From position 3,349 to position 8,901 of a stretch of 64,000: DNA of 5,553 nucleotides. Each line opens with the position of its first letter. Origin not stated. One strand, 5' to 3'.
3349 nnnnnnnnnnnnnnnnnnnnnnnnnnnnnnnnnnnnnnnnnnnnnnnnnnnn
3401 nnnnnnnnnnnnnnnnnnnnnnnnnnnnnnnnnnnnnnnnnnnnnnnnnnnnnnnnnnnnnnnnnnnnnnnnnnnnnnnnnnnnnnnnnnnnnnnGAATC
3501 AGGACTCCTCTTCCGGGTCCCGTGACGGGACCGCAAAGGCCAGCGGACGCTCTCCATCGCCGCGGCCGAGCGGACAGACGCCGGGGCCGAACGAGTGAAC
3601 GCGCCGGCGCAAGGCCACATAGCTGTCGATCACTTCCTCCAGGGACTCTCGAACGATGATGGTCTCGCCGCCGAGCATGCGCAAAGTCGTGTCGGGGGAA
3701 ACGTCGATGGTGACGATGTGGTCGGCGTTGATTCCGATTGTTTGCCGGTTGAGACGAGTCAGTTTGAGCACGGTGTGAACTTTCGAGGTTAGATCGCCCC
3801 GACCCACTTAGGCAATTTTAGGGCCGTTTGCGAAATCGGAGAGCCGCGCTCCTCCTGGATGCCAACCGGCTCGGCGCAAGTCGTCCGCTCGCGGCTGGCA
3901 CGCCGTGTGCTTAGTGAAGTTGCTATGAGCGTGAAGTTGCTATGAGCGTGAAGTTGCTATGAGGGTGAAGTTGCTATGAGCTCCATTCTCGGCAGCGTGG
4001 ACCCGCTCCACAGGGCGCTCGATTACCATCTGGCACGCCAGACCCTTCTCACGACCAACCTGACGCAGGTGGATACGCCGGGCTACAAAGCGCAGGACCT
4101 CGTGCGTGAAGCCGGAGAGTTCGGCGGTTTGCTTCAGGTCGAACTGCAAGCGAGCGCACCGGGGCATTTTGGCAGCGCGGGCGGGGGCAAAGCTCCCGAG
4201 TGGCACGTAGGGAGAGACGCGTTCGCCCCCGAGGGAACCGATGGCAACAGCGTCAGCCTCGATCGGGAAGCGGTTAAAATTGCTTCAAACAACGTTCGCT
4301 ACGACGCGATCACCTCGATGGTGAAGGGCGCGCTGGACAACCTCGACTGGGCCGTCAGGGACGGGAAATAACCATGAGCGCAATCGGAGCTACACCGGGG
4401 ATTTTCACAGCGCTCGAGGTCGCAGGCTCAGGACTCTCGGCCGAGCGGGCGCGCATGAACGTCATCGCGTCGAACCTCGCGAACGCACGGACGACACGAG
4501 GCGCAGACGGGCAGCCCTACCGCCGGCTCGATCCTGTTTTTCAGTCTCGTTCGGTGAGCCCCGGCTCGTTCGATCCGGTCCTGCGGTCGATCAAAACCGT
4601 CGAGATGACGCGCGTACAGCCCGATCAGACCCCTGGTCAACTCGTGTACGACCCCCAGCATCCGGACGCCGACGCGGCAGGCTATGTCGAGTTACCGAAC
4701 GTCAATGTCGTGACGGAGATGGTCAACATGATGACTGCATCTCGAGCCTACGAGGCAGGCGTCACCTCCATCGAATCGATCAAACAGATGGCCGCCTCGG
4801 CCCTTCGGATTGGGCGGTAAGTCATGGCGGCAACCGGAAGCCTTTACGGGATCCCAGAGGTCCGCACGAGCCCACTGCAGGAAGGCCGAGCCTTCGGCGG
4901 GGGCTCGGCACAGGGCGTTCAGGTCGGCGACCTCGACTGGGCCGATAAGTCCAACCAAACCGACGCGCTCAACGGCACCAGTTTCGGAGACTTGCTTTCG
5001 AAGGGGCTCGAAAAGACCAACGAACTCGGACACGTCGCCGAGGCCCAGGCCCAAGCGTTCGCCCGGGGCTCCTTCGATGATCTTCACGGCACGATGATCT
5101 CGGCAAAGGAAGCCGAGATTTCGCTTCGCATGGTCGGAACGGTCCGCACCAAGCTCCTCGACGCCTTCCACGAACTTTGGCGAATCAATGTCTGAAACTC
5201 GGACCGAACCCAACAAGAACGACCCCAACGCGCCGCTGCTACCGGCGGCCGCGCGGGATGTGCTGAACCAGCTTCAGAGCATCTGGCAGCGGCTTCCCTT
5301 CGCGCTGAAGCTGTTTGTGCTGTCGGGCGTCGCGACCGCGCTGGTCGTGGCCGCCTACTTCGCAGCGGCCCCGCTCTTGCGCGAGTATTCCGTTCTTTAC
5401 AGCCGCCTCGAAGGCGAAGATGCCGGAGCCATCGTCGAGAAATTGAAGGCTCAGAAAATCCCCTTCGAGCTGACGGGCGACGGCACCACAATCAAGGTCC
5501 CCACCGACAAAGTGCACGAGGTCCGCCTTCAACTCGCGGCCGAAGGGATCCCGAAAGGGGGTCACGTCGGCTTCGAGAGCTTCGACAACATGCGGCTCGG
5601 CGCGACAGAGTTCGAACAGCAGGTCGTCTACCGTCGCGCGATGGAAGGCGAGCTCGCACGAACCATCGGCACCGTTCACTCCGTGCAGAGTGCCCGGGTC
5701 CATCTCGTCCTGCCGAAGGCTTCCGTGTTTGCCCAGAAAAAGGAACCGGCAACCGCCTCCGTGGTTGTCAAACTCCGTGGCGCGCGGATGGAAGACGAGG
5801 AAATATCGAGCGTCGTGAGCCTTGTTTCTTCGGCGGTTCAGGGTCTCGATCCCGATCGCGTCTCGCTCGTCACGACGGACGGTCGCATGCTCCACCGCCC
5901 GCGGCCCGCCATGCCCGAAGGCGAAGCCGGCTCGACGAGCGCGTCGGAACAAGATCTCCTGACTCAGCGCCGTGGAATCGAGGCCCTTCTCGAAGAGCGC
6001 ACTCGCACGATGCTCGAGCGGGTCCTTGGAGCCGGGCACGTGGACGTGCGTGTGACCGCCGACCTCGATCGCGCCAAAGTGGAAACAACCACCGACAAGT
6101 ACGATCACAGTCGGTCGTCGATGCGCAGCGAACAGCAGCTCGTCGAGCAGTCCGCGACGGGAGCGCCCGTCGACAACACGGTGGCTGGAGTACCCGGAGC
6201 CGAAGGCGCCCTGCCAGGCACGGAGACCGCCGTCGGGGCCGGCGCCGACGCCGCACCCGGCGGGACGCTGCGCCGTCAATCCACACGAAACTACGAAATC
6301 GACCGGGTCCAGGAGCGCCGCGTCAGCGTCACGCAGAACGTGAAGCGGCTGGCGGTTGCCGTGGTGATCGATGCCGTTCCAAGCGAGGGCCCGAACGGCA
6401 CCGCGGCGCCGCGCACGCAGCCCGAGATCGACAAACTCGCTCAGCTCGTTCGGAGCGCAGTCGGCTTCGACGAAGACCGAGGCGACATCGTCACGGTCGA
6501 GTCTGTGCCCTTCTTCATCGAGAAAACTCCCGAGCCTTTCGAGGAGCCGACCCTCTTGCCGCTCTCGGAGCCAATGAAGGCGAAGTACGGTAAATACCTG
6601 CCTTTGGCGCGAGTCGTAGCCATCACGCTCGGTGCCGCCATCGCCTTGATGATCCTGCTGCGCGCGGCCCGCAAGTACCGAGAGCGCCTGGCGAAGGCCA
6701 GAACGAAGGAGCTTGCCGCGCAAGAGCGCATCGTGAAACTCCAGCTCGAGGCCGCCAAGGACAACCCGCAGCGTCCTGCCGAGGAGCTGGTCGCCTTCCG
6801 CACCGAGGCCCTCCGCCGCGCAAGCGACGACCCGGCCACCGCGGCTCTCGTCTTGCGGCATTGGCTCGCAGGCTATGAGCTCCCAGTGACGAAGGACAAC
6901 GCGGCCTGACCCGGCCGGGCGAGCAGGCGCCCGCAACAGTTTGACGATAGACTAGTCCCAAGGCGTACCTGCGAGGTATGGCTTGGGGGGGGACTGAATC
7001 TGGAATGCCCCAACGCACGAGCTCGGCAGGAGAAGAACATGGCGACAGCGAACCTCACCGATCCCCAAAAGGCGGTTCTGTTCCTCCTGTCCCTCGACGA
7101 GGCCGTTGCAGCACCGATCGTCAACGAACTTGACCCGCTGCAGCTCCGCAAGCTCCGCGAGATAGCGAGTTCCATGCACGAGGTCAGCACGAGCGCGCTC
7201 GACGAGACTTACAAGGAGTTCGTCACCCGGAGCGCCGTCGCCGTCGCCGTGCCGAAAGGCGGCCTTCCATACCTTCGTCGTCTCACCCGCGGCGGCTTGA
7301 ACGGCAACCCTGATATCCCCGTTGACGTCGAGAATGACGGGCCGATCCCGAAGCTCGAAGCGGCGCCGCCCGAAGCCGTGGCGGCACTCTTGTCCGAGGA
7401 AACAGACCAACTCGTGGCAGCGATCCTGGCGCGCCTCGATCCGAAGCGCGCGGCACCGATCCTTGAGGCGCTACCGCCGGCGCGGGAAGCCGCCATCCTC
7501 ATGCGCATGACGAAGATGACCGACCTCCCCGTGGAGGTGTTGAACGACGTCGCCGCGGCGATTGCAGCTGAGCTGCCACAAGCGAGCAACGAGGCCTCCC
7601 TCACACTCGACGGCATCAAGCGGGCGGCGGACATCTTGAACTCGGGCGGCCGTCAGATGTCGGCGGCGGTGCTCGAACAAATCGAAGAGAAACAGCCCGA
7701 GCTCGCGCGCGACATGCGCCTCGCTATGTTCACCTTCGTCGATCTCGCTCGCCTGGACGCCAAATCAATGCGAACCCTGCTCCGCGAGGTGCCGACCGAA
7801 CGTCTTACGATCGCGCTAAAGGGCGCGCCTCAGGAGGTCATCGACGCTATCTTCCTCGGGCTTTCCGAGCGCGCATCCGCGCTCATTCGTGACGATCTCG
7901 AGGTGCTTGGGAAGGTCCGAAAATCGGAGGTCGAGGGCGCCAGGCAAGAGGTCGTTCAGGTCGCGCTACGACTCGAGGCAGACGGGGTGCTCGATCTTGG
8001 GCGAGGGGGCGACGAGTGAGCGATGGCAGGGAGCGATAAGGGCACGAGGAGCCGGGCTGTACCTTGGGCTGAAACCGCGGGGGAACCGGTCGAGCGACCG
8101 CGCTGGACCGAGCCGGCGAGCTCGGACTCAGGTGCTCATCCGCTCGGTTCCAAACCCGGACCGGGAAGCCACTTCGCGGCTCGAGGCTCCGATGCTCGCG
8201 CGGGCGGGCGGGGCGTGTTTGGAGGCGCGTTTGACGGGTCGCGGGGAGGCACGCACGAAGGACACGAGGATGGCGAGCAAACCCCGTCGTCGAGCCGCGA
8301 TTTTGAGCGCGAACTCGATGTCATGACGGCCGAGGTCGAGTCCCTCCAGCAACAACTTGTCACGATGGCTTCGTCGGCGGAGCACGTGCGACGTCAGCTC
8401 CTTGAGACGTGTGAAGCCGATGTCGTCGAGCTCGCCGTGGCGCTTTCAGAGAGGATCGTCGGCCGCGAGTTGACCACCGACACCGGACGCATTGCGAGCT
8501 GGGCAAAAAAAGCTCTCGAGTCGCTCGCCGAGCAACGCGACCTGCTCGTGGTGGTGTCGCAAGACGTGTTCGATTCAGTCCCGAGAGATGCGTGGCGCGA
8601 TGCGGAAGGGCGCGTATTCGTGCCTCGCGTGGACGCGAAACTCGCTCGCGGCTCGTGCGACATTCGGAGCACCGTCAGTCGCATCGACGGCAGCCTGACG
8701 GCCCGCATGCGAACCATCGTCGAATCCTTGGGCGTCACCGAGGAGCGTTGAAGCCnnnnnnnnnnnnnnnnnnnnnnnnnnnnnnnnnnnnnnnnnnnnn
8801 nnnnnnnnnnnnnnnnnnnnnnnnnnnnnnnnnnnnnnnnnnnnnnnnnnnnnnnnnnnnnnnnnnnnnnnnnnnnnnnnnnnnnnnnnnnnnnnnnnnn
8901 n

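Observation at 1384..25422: Apparently functional flagellar core gene block in a genome that otherwise looks myxobacterial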

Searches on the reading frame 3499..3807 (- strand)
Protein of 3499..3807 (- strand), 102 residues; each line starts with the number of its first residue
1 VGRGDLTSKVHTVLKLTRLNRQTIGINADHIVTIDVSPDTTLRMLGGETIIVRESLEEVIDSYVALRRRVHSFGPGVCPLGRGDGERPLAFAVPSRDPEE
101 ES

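Call 4: search_protein_families(library=pfam, proteins=[window:3499-3807:-])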
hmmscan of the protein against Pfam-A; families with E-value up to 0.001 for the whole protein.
window:3499-3807:- (102 aa): 1 family
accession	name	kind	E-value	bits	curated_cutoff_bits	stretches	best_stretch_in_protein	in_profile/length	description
PF06289.16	FlbD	-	4.6e-17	61.8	24.7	1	15-71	3-59/59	Flagellar and Swarming motility proteins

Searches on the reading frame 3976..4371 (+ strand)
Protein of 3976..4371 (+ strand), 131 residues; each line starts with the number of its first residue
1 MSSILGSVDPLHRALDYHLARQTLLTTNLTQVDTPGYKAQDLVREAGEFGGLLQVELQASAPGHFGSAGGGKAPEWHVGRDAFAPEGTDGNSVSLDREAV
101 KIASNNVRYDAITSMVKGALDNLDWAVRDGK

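Call 4: search_protein_families(library=pfam, proteins=[window:3976-4371:+])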
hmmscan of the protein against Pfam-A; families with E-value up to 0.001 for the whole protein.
window:3976-4371:+ (131 aa): 0 families

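Call 27: search_protein_families(library=ncbifam, max_evalue=10, proteins=[window:3976-4371:+])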
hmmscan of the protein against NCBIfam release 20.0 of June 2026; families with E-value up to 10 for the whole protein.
window:3976-4371:+ (131 aa): 13 families
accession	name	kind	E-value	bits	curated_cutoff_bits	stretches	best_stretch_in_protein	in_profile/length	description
TIGR01396.1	FlgB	equivalog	1.3e-15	57.8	59.05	1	8-127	5-130/131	flagellar basal body rod protein FlgB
NF004654.1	PRK06004.1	equivalog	7.6e-14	52.7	142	1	12-128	3-125/126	flagellar basal body rod protein FlgB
NF009264.0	PRK12621.1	equivalog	2.8e-12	47.2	163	1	9-131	10-135/136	flagellar basal body rod protein FlgB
NF009270.0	PRK12627.1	equivalog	5.5e-12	46.2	128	1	20-119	20-117/128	FlgB family protein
NF009328.0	PRK12685.1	equivalog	3.5e-09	37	169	1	13-118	14-104/116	flagellar basal body rod protein FlgB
NF004653.1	PRK06003.1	equivalog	1.2e-08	35.4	153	1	15-118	14-115/126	flagellar basal body rod protein FlgB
NF009263.0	PRK12620.1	equivalog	1.3e-08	34.9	158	1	13-118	14-121/133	flagellar basal body rod protein FlgB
NF009266.0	PRK12623.1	equivalog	4.9e-08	33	144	1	9-122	14-125/133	flagellar basal body rod protein FlgB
NF009265.0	PRK12622.1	equivalog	1.4e-05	25.2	145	1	6-45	6-45/135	flagellar basal body rod protein FlgB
NF005527.0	PRK07182.1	equivalog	3.2e-05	24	211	2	13-42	14-43/148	flagellar basal body rod protein FlgB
NF009262.0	PRK12619.1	equivalog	0.00017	22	183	2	88-123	88-123/130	flagellar basal body rod protein FlgB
NF005280.0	PRK06797.1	equivalog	0.0029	18.2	106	1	14-42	11-39/135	flagellar basal body rod protein FlgB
NF009267.0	PRK12624.1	equivalog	0.012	16.2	241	2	88-120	101-133/143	flagellar basal body rod protein FlgB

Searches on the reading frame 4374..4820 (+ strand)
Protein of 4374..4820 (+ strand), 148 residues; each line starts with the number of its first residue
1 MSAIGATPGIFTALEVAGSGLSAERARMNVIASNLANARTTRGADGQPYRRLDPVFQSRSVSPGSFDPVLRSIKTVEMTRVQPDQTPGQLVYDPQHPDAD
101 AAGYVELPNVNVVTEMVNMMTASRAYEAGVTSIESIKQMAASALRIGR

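Call 4: search_protein_families(library=pfam, proteins=[window:4374-4820:+])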
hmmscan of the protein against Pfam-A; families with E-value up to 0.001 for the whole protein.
window:4374-4820:+ (148 aa): 2 families
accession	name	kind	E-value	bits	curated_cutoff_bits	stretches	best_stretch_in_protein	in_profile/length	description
PF06429.18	Flg_bbr_C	-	1.5e-15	56.9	23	1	102-146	2-46/46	Flagellar basal body rod FlgEFG protein C-terminal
PF00460.25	Flg_bb_rod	-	1.4e-09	38.1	20.7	1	14-41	1-28/31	Flagella basal body rod protein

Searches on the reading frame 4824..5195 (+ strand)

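Call 4: search_protein_families(library=pfam, proteins=[window:4824-5195:+])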
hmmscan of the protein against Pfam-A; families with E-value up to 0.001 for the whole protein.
window:4824-5195:+ (123 aa): 1 family
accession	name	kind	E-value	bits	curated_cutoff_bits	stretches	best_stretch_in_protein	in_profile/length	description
PF02049.23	FliE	-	4e-18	65.8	22.4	1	42-123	8-89/89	Flagellar hook-basal body complex protein FliE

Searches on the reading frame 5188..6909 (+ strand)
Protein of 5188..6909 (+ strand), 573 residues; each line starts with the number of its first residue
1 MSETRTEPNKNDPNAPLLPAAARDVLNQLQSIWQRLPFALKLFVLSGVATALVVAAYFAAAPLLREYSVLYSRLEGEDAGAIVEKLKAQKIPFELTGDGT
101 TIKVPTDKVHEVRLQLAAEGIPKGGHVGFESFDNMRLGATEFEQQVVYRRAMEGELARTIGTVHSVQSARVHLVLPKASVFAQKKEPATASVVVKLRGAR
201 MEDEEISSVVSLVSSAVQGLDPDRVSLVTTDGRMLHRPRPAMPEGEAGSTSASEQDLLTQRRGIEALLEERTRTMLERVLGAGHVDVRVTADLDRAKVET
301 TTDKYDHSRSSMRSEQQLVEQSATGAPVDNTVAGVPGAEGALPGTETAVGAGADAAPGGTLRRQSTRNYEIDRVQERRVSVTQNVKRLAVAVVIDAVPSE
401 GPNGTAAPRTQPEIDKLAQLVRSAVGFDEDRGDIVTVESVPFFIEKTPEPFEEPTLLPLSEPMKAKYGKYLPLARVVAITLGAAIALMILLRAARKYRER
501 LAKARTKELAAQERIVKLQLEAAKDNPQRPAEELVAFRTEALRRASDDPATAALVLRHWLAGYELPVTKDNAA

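Call 4: search_protein_families(library=pfam, proteins=[window:5188-6909:+])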
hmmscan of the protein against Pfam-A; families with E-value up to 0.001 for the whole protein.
window:5188-6909:+ (573 aa): 2 families
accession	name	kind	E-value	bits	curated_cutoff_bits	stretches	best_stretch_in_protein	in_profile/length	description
PF01514.23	YscJ_FliF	-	5.5e-62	209.2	24.4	1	66-236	5-178/179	Secretory protein of YscJ/FliF family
PF08345.17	YscJ_FliF_C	-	3e-38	132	23.8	1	276-442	1-147/147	Flagellar M-ring protein C-terminal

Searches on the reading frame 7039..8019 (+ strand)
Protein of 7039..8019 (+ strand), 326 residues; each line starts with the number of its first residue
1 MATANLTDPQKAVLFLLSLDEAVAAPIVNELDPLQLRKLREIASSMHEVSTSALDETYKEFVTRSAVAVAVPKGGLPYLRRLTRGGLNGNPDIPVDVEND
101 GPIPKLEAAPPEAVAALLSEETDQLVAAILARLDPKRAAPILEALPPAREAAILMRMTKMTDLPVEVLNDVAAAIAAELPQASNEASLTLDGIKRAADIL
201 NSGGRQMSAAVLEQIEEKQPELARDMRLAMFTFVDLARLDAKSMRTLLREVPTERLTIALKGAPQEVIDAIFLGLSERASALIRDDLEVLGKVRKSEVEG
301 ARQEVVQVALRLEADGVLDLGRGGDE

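Call 4: search_protein_families(library=pfam, proteins=[window:7039-8019:+])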
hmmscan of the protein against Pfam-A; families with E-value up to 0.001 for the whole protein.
window:7039-8019:+ (326 aa): 4 families
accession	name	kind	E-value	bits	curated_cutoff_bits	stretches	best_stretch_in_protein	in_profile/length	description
PF01706.21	FliG_C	-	1.1e-34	119.3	23.3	1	213-319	1-107/108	FliG C-terminal domain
PF14842.11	FliG_N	-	1.1e-16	61.8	25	2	5-82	1-78/104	FliG N-terminal domain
PF14841.11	FliG_M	-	1.2e-15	57.9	25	1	111-183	1-73/76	FliG middle domain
PF03448.22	MgtE_N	-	1.1e-06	29.6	25.9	1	107-159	35-87/102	MgtE intracellular N domain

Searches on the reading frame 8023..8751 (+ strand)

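Call 4: search_protein_families(library=pfam, proteins=[window:8023-8751:+])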
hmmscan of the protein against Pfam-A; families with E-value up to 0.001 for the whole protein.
window:8023-8751:+ (242 aa): 1 family
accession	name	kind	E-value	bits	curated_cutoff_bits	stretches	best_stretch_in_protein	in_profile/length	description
PF02108.21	FliH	-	6.5e-12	45.9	24.1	1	108-232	3-128/128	Flagellar assembly protein FliH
